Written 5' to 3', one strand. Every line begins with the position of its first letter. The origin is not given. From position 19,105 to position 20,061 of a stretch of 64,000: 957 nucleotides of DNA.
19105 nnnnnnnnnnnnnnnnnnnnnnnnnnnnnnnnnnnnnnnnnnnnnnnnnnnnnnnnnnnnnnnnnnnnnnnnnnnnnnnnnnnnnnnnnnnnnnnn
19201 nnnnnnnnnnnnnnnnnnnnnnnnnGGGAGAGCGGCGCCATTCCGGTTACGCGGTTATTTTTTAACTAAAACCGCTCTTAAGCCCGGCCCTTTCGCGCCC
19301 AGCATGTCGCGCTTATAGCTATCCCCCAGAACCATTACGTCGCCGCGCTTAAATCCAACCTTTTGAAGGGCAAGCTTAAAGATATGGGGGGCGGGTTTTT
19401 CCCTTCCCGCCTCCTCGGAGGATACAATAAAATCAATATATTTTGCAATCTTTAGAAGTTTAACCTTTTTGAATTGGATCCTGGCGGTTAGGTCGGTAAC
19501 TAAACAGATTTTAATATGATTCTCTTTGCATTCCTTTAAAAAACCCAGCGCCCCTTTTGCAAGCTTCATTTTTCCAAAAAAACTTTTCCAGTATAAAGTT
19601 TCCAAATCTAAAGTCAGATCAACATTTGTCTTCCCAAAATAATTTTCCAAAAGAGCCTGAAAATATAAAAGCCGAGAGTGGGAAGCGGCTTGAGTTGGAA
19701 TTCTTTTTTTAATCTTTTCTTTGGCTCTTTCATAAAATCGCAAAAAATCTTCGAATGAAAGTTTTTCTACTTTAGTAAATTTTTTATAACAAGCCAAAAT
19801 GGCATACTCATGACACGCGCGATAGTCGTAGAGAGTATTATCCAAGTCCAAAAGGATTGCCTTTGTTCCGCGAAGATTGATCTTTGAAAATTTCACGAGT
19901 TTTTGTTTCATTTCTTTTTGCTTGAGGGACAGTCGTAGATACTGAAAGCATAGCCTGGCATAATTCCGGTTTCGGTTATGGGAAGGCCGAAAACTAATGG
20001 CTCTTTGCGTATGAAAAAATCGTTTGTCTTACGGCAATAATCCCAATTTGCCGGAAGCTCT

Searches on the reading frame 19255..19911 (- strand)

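Call 52: search_protein_families(library=pfam, proteins=[window:19255-19911:-], max_evalue=0.01)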
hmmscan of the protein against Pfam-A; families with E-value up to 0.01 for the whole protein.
window:19255-19911:- (218 aa): 3 families
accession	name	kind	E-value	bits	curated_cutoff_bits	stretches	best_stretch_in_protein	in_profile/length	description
PF13419.12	HAD_2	-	4.1e-22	79.6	23.8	1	19-216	1-178/178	Haloacid dehalogenase-like hydrolase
PF00702.32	Hydrolase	-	3.1e-20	73.8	26.4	1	17-207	2-188/191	haloacid dehalogenase-like hydrolase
PF13242.12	Hydrolase_like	-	4.3e-09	36.6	22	1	171-217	3-49/75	HAD-hyrolase-like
